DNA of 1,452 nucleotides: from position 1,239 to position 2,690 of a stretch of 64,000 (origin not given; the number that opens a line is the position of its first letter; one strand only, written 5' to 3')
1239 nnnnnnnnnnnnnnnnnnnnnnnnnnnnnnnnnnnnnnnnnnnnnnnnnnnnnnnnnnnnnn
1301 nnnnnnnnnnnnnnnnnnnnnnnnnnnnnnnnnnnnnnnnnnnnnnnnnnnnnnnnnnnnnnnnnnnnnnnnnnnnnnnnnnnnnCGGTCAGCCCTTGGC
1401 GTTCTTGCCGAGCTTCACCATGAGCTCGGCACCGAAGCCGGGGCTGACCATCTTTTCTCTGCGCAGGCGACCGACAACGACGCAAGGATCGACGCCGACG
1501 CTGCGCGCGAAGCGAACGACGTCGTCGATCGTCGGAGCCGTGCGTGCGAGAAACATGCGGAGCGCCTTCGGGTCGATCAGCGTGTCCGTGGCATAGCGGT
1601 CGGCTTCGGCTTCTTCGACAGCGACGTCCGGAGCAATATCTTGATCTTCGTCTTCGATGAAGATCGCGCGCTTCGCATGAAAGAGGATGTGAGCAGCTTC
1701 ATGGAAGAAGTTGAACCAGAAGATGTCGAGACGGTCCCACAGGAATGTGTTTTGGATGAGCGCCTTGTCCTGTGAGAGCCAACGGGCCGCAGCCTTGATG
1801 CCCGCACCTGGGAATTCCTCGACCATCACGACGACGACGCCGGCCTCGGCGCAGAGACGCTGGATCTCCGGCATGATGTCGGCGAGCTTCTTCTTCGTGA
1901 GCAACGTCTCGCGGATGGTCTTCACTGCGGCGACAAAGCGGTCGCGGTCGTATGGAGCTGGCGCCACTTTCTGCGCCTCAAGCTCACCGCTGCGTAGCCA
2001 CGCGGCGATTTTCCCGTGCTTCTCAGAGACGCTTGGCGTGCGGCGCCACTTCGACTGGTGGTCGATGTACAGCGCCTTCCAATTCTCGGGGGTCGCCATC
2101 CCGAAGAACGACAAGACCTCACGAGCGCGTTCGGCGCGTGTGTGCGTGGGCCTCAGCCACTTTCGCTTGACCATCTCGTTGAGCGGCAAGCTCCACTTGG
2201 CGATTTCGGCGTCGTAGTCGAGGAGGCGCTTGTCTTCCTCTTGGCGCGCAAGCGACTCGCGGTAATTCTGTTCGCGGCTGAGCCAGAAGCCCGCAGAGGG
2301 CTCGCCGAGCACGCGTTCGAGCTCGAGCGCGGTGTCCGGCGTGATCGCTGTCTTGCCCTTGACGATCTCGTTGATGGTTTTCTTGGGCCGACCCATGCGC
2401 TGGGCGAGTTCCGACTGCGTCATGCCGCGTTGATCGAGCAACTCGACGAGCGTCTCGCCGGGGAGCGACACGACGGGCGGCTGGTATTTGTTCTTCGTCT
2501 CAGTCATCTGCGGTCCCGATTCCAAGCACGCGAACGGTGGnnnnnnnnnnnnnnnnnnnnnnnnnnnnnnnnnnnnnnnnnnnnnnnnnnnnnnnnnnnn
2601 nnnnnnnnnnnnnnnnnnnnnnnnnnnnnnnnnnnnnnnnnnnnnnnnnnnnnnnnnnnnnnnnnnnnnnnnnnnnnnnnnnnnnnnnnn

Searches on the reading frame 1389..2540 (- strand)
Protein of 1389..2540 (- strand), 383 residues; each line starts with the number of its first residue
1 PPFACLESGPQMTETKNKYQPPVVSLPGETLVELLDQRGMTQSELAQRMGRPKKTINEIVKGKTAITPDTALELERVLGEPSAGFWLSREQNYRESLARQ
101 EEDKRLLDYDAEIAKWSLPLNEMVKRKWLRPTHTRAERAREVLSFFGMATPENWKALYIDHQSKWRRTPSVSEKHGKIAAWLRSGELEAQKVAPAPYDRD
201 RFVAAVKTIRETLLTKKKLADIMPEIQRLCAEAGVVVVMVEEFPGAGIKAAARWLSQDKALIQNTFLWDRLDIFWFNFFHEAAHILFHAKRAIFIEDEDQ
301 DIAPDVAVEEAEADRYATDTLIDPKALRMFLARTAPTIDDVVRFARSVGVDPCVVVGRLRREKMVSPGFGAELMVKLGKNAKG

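Call 17: search_protein_families(library=pfam, proteins=[window:1389-2540:-], max_evalue=0.01)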
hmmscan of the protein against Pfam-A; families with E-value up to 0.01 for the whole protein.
window:1389-2540:- (383 aa): 6 families
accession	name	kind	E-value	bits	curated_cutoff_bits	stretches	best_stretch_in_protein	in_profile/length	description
PF01381.28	HTH_3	-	5e-12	46.1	23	1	33-81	3-51/55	Helix-turn-helix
PF13560.12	HTH_31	-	8.3e-07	29.7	27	1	29-80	4-56/64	Helix-turn-helix domain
PF13443.12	HTH_26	-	7.3e-05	23.4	22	1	31-73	2-45/63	Cro/C1-type HTH DNA-binding domain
PF06114.19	Peptidase_M78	-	0.00023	21.4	22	1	275-358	43-121/123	IrrE N-terminal-like domain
PF20432.4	Xre-like-HTH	-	0.0022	18.7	25.8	1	26-77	10-61/63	Antitoxin Xre-like helix-turn-helix domain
PF13384.12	HTH_23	-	0.0037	17.5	24.6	0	32-61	11-39/50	Homeodomain-like domain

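Call 29: search_protein_families(library=padloc, proteins=[window:1389-2540:-], max_evalue=0.001)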
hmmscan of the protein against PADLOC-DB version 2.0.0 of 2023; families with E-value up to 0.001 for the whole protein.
window:1389-2540:- (383 aa): 15 families
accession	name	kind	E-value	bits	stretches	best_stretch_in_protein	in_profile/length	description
PDLC03982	PD-Lambda-2_B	-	3.1e-32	110.4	1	33-363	66-377/402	-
PDLC04760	PDC-M64C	-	1.4e-07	29.8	1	32-81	32-81/93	-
PDLC04775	PDC-M69A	-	1e-06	27.2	1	28-67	9-48/113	-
PDLC03949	RmrA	-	4.1e-06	23.9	0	37-88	13-64/363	-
PDLC04142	capH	-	1.7e-05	23.8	1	27-101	7-80/103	capH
PDLC04759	PDC-M64B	-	1.7e-05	22.9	1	29-82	29-82/135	-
PDLC03948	RmrA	-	2e-05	21.7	0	28-85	10-67/397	-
PDLC04762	PDC-M64C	-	2.8e-05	22.1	1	32-81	33-82/97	-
PDLC04141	capP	-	4.9e-05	21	1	210-350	9-141/242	capP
PDLC03946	RmrA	-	0.00012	19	0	224-379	143-284/357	-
PDLC03953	RmrA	-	0.00013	19.4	0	26-98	5-77/373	-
PDLC03952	RmrA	-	0.00021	18.2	0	37-92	33-88/395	-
PDLC03955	RmrA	-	0.0005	17.4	0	221-324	163-253/371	-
PDLC03947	RmrA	-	0.0007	16.5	0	226-322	162-252/383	-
PDLC03954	RmrA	-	0.00083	16.4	0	226-332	162-262/380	-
